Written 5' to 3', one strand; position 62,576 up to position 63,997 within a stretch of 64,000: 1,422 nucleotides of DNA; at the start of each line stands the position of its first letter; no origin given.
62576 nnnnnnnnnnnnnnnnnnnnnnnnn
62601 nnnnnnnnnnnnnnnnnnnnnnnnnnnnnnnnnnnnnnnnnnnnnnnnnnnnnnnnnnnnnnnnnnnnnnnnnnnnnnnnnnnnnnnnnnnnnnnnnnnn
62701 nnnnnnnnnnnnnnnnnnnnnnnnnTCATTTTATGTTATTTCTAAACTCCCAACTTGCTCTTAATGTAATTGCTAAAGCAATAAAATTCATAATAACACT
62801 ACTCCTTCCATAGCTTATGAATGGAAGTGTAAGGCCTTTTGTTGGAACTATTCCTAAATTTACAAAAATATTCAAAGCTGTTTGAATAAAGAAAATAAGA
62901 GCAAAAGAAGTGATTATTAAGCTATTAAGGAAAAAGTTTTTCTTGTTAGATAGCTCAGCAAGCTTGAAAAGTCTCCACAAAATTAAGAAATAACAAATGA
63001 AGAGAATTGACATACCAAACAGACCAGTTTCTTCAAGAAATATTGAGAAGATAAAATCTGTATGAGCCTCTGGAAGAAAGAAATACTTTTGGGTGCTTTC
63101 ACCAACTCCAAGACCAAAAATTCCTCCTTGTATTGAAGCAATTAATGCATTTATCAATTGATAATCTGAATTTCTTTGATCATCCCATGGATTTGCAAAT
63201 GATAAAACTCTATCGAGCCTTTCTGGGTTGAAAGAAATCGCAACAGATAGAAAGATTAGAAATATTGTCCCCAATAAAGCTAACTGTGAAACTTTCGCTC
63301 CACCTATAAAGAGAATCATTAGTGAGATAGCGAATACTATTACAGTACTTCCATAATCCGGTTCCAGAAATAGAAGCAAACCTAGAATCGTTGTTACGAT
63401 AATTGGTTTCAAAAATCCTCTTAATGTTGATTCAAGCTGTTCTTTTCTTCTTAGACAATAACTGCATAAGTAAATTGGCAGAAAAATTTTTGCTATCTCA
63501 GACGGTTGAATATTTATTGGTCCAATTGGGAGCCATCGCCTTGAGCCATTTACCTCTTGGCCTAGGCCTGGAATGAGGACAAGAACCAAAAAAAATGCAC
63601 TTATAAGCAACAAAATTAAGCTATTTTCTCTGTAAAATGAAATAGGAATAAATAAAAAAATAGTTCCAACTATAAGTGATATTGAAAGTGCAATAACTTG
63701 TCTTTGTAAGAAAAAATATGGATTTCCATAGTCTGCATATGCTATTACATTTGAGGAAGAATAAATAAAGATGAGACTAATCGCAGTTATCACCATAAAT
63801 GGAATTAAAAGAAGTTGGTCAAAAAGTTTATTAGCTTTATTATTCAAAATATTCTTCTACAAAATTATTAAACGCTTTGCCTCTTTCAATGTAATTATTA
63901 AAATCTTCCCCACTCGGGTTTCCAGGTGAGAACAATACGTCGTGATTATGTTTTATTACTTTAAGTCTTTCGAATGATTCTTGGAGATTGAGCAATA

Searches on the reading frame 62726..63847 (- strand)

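Call 39: search_protein_families(library=pfam, proteins=[window:62726-63847:-], max_evalue=0.00001)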
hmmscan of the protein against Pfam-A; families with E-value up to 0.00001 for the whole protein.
window:62726-63847:- (373 aa): 1 family
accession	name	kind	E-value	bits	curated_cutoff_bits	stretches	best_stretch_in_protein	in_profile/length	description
PF01098.24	FTSW_RODA_SPOVE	-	4.9e-93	312.4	26.4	1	11-366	2-352/356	Cell cycle protein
